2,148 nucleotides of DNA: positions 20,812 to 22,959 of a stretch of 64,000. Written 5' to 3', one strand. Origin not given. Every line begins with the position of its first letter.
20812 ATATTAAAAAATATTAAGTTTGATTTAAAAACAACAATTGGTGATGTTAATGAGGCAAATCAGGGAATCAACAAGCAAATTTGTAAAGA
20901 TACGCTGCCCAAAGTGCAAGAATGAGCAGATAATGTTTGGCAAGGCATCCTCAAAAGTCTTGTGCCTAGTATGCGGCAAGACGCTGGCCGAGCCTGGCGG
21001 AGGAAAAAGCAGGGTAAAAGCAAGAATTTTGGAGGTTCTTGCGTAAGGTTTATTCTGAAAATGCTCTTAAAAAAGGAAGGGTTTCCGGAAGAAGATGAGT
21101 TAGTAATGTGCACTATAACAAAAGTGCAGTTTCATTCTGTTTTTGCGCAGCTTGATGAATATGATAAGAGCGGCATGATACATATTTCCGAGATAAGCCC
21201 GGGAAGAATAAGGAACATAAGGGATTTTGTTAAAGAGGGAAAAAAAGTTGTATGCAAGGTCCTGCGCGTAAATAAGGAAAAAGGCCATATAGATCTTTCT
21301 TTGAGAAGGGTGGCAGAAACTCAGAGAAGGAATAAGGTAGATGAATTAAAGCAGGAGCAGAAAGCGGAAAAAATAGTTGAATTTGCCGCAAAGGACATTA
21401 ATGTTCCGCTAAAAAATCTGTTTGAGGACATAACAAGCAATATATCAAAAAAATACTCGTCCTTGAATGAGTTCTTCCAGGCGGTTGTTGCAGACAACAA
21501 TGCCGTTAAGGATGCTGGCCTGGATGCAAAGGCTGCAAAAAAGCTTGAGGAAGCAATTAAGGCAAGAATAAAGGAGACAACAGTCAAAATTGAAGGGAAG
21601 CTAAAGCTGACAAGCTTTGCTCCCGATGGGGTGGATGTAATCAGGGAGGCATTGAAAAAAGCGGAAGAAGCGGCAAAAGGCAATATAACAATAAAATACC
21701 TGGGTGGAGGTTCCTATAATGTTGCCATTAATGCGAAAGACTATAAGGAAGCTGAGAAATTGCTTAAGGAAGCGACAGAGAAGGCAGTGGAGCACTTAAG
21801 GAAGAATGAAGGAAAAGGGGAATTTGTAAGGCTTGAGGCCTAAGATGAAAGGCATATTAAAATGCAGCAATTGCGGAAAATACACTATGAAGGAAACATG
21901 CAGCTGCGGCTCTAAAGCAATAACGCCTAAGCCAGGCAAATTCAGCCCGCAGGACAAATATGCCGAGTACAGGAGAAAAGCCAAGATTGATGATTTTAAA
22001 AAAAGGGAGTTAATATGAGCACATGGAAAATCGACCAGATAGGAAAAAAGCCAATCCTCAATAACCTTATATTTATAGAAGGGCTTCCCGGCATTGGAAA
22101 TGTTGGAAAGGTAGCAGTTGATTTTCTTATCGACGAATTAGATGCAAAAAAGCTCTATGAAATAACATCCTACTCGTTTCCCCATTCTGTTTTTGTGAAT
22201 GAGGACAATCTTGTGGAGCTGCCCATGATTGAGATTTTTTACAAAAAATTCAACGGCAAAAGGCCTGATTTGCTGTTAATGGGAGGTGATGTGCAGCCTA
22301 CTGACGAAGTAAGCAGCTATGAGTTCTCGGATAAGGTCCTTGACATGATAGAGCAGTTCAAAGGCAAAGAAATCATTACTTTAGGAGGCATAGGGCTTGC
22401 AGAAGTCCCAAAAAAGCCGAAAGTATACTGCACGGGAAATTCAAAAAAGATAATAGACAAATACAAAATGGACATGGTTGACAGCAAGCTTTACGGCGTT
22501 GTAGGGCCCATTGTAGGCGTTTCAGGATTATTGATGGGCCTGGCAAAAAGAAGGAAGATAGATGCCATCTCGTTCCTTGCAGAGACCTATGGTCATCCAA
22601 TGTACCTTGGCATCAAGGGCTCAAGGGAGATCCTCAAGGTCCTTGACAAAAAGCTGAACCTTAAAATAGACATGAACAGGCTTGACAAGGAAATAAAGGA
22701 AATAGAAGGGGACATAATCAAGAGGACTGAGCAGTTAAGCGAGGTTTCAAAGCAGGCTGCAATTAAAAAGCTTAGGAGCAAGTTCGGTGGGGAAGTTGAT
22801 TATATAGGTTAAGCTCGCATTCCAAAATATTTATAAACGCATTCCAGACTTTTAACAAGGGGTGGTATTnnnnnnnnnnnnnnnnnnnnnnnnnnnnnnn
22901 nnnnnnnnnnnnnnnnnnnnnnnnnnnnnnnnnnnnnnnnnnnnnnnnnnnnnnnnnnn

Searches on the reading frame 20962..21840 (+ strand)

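Call 64: search_protein_families(library=pfam, proteins=[window:20962-21840:+], max_evalue=0.01)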
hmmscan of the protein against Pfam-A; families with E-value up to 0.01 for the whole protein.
window:20962-21840:+ (293 aa): 3 families
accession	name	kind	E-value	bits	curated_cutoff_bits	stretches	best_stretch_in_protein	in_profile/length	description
PF07541.17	EIF_2_alpha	-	3.1e-23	82.4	22.8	1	154-261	2-114/114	Eukaryotic translation initiation factor 2 alpha subunit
PF00575.29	S1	-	3e-11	44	22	1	42-115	2-74/74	S1 RNA binding domain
PF23459.1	S1_RRP5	-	0.0017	19.3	27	1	43-114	2-72/72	RRP5 S1 domain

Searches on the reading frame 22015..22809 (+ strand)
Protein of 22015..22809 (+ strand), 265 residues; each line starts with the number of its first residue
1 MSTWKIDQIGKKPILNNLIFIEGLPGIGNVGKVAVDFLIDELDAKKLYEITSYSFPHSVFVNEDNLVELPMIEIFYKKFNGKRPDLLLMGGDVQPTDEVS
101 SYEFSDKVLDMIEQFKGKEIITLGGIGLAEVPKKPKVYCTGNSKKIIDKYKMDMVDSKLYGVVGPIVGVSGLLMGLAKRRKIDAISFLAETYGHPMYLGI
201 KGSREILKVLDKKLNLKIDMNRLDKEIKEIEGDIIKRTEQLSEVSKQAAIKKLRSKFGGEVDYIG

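Call 64: search_protein_families(library=pfam, proteins=[window:22015-22809:+], max_evalue=0.01)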
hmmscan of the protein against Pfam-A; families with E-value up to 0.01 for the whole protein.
window:22015-22809:+ (265 aa): 1 family
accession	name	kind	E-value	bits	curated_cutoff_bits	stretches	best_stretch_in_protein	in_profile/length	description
PF09754.15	PAC2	-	2.1e-40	139.3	25.8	1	20-232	1-209/215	PAC2 family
